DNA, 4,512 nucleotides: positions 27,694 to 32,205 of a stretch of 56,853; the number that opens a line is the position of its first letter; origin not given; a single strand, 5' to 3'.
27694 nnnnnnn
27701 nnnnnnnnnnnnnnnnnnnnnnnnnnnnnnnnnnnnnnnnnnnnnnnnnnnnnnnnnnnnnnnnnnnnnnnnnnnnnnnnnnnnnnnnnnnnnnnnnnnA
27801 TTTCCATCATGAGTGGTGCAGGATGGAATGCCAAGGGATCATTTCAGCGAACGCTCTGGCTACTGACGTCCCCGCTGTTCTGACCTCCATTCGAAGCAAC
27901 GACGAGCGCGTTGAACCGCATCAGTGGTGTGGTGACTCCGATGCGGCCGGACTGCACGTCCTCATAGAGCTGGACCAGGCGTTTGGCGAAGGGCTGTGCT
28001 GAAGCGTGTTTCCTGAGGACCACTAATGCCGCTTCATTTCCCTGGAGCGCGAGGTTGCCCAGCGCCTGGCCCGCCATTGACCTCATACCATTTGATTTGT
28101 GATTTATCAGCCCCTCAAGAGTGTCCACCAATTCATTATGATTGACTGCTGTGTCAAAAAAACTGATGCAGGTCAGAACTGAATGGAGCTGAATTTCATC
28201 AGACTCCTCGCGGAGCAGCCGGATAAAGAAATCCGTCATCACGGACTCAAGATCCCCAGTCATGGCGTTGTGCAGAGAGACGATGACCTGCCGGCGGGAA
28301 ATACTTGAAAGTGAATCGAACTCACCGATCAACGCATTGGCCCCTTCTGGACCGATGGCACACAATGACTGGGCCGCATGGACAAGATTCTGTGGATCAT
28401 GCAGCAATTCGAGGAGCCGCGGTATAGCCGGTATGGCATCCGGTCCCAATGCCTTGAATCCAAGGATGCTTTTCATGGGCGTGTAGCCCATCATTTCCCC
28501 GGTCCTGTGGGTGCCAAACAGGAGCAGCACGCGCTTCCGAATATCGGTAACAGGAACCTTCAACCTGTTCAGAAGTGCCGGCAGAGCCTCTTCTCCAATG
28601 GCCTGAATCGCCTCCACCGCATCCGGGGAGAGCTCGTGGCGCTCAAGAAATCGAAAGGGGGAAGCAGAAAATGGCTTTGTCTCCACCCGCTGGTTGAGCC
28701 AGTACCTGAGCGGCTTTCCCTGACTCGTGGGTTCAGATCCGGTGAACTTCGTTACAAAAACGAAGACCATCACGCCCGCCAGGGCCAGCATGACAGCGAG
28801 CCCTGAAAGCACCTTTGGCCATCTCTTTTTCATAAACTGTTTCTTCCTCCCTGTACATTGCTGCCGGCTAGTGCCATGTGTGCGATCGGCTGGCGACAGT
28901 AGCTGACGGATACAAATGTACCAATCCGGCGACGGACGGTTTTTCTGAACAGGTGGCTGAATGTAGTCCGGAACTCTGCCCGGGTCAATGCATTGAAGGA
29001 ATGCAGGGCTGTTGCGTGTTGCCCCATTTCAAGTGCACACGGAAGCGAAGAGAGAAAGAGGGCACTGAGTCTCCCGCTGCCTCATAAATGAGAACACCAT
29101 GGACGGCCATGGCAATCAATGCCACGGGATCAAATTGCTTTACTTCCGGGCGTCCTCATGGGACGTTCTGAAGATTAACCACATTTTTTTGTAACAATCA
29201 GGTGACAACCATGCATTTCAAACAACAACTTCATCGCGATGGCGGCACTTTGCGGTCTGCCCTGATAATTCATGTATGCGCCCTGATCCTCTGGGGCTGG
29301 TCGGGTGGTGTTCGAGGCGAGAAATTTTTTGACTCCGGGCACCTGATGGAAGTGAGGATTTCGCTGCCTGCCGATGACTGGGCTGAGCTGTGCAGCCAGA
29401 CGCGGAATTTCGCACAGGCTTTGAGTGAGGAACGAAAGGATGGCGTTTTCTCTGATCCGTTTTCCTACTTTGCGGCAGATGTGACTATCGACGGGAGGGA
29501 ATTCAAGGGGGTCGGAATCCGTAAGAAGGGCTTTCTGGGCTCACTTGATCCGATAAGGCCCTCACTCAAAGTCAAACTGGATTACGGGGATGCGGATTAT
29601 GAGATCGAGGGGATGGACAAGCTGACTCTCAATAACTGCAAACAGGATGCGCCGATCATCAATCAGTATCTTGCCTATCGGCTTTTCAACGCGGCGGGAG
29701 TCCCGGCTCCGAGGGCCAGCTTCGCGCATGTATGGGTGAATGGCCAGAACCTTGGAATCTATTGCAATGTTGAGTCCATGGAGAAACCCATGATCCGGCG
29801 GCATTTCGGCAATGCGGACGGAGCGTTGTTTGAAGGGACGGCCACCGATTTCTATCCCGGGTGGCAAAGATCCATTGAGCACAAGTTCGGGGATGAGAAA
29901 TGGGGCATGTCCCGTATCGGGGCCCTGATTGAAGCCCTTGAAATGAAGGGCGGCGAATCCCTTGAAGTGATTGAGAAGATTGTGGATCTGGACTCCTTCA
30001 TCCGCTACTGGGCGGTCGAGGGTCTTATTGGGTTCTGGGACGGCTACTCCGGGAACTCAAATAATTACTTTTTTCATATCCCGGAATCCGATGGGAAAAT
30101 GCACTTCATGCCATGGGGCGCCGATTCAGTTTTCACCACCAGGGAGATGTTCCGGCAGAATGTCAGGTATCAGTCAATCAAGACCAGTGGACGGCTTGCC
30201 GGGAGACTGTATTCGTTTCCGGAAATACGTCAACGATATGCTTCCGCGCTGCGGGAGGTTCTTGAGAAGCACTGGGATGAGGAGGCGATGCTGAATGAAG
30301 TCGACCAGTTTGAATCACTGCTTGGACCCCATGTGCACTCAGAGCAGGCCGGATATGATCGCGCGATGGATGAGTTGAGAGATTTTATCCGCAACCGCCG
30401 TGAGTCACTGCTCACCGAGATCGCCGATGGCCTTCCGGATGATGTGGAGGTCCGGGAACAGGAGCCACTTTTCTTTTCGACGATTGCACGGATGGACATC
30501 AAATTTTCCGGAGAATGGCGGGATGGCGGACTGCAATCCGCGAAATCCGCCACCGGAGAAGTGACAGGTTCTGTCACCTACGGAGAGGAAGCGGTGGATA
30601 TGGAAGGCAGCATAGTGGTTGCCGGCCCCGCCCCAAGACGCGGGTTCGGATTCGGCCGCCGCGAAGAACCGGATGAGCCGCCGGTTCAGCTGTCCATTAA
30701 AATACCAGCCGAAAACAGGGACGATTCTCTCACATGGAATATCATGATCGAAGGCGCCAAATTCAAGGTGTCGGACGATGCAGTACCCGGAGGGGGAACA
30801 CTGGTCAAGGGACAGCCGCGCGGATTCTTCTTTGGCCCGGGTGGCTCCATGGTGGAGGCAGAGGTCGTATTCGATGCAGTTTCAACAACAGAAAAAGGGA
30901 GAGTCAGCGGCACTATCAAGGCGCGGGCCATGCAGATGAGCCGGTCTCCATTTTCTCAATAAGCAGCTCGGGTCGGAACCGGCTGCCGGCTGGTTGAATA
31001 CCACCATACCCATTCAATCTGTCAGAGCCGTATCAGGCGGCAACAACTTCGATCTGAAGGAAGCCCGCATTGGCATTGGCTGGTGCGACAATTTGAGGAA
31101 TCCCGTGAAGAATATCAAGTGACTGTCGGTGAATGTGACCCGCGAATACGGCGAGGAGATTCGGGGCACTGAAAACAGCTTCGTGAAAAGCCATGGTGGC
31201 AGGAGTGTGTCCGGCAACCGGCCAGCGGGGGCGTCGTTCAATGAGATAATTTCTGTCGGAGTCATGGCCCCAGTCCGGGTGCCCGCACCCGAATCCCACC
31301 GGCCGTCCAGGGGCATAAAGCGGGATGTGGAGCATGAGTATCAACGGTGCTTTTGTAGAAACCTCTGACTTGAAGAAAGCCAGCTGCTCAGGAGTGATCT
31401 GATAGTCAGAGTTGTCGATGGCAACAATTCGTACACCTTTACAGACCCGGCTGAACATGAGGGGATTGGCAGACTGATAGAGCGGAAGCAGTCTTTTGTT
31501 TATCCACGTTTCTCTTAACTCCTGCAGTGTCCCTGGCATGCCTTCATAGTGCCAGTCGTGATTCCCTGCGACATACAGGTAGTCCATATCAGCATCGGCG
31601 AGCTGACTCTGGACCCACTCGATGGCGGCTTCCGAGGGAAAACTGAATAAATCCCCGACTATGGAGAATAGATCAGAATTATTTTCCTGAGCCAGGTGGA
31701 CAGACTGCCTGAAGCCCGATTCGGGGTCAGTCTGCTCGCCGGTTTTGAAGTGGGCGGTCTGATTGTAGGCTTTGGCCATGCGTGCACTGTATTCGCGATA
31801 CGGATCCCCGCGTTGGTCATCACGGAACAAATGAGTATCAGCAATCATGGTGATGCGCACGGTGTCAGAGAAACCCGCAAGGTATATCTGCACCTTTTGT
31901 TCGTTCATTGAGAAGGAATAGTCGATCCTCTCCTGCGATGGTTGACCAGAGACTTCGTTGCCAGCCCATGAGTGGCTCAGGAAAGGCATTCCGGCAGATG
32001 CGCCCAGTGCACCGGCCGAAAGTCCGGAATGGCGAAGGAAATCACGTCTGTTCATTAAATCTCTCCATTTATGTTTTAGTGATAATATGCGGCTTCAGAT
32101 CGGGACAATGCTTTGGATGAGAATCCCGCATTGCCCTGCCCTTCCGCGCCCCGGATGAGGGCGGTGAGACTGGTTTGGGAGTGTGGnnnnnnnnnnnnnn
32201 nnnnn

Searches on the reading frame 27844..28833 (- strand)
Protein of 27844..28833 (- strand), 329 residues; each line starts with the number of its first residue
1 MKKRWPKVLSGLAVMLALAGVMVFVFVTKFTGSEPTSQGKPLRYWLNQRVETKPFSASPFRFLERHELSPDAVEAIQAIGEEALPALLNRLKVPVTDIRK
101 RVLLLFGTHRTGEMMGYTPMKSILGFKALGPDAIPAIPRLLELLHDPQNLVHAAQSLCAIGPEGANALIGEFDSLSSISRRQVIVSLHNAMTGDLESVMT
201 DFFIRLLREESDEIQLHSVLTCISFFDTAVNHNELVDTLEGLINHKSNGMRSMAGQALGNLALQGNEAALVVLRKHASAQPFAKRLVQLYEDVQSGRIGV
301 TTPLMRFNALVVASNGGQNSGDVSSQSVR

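Call 36: search_protein_families(library=pfam, proteins=[window:27844-28833:-], max_evalue=0.00001)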
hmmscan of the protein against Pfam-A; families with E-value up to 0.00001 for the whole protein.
window:27844-28833:- (329 aa): 1 family
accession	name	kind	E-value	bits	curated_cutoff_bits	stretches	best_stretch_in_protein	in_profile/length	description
PF13646.12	HEAT_2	-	3.3e-09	37.4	27.7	0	203-278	4-72/88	HEAT repeats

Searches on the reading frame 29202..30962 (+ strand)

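Call 36: search_protein_families(library=pfam, proteins=[window:29202-30962:+], max_evalue=0.00001)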
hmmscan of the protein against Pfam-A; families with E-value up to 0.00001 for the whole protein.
window:29202-30962:+ (586 aa): 1 family
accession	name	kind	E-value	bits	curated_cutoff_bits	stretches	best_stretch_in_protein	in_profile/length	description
PF08757.17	CotH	-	1.4e-42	146.8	23.8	1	119-403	13-322/322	CotH kinase protein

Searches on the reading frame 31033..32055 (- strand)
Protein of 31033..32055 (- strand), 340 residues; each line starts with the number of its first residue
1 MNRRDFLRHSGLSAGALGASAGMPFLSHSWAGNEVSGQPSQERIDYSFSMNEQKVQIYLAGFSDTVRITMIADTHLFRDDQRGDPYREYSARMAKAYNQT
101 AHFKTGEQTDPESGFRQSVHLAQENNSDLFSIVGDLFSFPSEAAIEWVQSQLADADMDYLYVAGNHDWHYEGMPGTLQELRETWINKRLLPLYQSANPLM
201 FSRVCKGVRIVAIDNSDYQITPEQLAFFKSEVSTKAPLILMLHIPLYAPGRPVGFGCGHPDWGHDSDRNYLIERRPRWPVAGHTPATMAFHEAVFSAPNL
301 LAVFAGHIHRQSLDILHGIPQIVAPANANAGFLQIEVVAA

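Call 59: search_protein_families(library=pfam, proteins=[window:31033-32055:-], max_evalue=0.00001)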
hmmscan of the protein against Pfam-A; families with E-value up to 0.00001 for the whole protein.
window:31033-32055:- (340 aa): 1 family
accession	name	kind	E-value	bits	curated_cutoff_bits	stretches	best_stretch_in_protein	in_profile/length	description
PF00149.33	Metallophos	-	1.9e-10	42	21.5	1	67-310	2-190/191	Calcineurin-like phosphoesterase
